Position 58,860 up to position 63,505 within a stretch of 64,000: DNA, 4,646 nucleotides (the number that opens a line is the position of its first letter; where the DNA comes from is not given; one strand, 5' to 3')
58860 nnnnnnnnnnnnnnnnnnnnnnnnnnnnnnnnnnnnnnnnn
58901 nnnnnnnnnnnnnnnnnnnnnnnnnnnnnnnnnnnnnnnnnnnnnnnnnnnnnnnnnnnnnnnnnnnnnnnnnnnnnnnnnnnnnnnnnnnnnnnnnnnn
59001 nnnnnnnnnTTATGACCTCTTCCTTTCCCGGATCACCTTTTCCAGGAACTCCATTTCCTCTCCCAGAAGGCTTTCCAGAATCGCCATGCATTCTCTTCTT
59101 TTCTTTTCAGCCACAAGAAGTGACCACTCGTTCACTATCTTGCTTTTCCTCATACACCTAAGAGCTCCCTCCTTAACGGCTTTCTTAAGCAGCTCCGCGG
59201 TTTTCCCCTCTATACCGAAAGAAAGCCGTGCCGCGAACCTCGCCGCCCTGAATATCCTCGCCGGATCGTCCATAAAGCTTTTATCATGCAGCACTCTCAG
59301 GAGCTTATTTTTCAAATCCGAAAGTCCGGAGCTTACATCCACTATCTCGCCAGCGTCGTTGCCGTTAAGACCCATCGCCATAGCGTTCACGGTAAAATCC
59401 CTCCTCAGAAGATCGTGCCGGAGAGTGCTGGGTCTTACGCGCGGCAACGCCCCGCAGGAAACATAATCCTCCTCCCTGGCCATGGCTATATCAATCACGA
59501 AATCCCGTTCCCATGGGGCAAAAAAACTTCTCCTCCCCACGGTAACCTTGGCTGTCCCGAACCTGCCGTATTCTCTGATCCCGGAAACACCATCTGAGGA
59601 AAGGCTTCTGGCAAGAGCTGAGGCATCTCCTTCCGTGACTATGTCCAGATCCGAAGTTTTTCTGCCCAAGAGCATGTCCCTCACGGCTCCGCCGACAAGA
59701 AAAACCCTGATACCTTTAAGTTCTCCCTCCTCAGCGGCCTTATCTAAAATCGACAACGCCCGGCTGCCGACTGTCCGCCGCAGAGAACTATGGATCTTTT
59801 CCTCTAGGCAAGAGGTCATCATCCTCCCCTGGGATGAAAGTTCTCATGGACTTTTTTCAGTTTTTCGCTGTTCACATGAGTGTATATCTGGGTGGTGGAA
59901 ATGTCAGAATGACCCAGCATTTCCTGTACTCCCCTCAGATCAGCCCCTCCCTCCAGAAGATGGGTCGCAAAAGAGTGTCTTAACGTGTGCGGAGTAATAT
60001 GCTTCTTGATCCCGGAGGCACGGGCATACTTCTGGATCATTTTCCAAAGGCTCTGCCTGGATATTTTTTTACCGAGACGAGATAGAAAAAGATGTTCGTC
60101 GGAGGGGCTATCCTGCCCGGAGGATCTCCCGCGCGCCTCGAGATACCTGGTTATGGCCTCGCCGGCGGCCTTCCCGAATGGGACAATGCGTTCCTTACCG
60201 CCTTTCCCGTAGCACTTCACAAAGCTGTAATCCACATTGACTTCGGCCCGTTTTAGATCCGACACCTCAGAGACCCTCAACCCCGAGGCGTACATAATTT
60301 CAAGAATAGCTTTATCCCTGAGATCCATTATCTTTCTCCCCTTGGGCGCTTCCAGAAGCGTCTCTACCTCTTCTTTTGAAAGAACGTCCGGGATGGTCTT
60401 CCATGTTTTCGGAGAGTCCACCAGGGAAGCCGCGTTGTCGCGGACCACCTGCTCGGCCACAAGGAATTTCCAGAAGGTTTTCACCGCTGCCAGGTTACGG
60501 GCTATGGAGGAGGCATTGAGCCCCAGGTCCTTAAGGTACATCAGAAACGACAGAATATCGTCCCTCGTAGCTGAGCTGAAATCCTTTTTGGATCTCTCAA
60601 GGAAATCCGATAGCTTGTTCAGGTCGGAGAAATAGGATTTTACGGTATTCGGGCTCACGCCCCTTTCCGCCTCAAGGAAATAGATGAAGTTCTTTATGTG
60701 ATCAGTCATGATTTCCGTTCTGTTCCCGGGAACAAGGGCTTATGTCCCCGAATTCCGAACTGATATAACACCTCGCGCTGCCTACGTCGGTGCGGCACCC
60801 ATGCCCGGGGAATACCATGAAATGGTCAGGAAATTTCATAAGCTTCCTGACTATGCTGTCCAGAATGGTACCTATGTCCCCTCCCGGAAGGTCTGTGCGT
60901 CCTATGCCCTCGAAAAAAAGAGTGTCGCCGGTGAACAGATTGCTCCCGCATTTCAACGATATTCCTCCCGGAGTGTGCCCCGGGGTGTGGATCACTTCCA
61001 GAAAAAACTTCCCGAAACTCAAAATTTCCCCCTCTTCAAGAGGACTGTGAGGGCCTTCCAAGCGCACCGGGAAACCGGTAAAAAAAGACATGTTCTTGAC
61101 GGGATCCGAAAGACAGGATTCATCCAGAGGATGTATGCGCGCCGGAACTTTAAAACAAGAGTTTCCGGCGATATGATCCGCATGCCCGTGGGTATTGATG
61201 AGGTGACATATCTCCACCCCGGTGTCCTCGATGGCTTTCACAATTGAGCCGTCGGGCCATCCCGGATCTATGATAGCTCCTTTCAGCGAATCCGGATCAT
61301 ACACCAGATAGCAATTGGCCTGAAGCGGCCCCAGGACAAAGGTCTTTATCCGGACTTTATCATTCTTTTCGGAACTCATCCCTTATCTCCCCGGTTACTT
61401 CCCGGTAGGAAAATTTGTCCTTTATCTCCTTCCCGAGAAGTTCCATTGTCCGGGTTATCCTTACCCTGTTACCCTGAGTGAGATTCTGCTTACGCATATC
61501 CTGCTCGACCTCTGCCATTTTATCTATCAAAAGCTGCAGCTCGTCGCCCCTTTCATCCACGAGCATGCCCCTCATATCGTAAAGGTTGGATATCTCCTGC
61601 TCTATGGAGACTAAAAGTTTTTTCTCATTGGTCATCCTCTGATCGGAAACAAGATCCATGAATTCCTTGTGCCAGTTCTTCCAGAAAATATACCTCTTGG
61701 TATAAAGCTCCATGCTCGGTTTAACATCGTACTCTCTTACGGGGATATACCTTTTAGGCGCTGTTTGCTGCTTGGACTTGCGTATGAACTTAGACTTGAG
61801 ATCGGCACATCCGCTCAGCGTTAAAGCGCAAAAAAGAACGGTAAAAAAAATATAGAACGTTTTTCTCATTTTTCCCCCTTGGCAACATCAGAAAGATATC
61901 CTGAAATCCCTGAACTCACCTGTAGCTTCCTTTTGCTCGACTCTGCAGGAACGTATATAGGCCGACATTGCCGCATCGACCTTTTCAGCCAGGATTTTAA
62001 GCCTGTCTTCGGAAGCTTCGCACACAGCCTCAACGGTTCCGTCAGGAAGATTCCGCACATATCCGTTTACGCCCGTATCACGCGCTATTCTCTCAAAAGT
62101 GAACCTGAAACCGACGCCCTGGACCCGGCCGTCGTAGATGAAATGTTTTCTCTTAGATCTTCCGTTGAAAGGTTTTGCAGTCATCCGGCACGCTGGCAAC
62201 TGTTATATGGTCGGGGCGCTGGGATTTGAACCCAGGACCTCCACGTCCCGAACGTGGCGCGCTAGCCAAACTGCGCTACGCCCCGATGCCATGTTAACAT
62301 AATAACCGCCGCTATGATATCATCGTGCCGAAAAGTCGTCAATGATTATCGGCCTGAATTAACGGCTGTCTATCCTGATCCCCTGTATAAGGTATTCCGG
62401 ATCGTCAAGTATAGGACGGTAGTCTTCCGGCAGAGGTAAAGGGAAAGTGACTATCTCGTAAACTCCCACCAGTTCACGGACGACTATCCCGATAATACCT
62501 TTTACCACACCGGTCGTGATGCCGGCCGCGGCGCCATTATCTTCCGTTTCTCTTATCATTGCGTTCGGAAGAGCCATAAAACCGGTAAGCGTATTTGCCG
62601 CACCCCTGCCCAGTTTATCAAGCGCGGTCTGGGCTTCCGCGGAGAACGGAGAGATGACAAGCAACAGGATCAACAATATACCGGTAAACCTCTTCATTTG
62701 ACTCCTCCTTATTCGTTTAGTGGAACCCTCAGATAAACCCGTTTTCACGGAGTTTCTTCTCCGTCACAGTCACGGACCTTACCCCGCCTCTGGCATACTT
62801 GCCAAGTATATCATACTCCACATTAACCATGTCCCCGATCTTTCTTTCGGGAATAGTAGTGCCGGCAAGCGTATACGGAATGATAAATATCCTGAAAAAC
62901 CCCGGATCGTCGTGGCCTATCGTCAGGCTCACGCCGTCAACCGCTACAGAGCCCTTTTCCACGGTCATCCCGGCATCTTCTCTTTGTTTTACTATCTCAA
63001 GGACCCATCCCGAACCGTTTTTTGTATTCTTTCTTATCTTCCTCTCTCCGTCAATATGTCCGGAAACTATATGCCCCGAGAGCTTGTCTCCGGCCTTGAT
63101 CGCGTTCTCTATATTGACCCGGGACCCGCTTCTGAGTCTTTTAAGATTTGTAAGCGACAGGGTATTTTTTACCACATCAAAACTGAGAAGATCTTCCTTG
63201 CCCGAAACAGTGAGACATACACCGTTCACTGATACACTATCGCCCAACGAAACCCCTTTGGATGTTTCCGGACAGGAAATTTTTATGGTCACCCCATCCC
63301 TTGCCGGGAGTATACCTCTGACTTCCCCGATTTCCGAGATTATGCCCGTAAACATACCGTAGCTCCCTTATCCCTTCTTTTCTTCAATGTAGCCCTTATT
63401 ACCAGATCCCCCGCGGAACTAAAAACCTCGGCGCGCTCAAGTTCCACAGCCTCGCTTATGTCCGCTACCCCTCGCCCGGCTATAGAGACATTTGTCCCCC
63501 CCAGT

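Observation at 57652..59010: In-frame RbfA-DHH/DHHA1 (NrnA-like) fusion inside the rbfA-truB-ribF-rpsO-pnp operon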

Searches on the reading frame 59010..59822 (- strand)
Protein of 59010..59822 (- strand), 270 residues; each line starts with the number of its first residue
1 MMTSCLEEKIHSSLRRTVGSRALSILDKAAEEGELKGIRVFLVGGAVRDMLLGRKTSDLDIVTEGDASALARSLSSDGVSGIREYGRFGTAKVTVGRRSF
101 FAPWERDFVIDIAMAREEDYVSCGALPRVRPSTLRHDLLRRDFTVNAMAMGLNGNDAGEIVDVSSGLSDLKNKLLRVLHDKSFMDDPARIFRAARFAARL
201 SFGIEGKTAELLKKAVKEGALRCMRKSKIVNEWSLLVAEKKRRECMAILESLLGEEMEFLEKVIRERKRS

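Call 3: search_protein_families(library=pfam, proteins=[window:59010-59822:-], max_evalue=0.01)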
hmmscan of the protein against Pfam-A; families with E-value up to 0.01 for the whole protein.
window:59010-59822:- (270 aa): 1 family
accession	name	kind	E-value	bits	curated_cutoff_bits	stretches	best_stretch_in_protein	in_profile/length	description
PF01743.26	PolyA_pol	-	4.4e-25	88.9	23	1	40-176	1-126/126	Poly A polymerase head domain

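Call 4: search_protein_families(library=ncbifam, proteins=[window:59010-59822:-], max_evalue=0.01)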
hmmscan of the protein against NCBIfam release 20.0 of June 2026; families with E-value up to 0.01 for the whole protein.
window:59010-59822:- (270 aa): 9 families
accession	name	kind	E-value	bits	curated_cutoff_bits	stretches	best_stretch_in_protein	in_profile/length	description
NF041569.1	A-tRNAntase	equivalog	1.7e-45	155.6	1440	1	15-252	457-685/880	A-adding tRNA nucleotidyltransferase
TIGR02692.1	tRNA_CCA_actino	equivalog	6.4e-32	110.8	438.8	1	22-249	12-230/466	CCA tRNA nucleotidyltransferase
NF009814.0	PRK13299.1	equivalog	3.9e-29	101.9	290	2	133-251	104-218/396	CCA tRNA nucleotidyltransferase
NF008137.0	PRK10885.1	equivalog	1.3e-28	99.9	451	2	133-251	83-199/409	multifunctional CCA addition/repair protein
TIGR01942.1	pcnB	subfamily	8.7e-25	87.4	305.65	1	9-244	5-223/425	polynucleotide adenylyltransferase PcnB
NF009813.0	PRK13298.1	equivalog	3.7e-22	78.8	606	1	133-232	83-180/417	tRNA CCA-pyrophosphorylase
NF009812.0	PRK13297.1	equivalog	1.4e-20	73.8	624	2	133-234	94-191/364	tRNA CCA-pyrophosphorylase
NF009811.0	PRK13296.1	equivalog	6.5e-19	68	469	2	132-232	82-180/360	CCA tRNA nucleotidyltransferase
NF008634.1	PRK11623.1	equivalog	3.8e-17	62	702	1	10-213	37-236/469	polynucleotide adenylyltransferase PcnB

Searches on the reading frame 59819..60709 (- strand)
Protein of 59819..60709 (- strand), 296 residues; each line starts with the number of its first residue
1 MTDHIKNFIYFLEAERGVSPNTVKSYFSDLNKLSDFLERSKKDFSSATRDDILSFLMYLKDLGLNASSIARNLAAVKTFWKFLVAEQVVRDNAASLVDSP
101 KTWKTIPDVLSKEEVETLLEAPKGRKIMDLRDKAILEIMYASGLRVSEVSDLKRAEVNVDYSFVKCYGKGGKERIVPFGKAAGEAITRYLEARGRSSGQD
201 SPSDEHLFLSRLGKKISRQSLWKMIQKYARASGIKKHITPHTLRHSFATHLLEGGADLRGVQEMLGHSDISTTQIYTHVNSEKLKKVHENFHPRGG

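Call 77: search_protein_families(library=pfam, proteins=[window:59819-60709:-], max_evalue=0.001)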
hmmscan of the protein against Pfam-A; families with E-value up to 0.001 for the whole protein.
window:59819-60709:- (296 aa): 4 families
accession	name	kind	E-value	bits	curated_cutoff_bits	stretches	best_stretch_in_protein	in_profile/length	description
PF00589.27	Phage_integrase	-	1.1e-52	178.8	27.1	1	109-282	2-171/172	Phage integrase family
PF02899.23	Phage_int_SAM_1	-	3.7e-20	72.4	22.3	1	5-87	1-83/83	Phage integrase, N-terminal SAM-like domain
PF13495.12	Phage_int_SAM_4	-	1.8e-08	35.1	27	1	9-85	6-80/85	Phage integrase, N-terminal SAM-like domain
PF13102.12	Phage_int_SAM_5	-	1.1e-06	29.3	22.3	1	15-93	14-92/98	Phage integrase SAM-like domain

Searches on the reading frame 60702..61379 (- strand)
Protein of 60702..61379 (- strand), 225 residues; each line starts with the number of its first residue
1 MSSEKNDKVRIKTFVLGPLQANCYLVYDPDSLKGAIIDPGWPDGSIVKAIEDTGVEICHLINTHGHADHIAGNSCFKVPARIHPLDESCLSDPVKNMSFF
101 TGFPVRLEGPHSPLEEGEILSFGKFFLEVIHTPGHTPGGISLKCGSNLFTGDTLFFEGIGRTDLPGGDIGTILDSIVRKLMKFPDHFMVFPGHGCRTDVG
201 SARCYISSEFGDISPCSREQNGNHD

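Call 77: search_protein_families(library=pfam, proteins=[window:60702-61379:-], max_evalue=0.001)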
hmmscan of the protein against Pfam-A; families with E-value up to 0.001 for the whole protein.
window:60702-61379:- (225 aa): 1 family
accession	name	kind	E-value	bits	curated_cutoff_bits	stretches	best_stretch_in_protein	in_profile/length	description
PF00753.33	Lactamase_B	-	2.3e-24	86.9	22.7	1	17-193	2-196/196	Metallo-beta-lactamase superfamily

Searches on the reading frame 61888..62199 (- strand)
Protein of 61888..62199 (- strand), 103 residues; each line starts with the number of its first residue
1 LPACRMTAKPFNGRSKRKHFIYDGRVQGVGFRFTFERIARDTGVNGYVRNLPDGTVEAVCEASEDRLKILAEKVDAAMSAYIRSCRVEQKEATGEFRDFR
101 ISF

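Call 77: search_protein_families(library=pfam, proteins=[window:61888-62199:-], max_evalue=0.001)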
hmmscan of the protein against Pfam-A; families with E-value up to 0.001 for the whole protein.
window:61888-62199:- (103 aa): 1 family
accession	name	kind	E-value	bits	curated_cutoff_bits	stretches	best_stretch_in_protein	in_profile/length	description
PF00708.24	Acylphosphatase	-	4.8e-20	72.1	22.5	1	19-101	2-85/85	Acylphosphatase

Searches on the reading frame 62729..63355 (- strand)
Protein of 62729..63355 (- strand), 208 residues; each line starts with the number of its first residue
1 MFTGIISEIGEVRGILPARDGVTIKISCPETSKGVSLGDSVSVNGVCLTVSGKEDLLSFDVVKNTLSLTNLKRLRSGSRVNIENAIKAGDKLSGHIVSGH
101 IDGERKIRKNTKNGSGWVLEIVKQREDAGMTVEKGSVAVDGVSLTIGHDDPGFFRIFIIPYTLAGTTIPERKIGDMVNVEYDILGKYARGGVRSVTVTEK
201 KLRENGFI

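Call 77: search_protein_families(library=pfam, proteins=[window:62729-63355:-], max_evalue=0.001)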
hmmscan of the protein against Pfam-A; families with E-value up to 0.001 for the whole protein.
window:62729-63355:- (208 aa): 1 family
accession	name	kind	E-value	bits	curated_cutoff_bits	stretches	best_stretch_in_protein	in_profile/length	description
PF00677.23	Lum_binding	-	2.5e-40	136.8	27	2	3-85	1-86/86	Lumazine binding domain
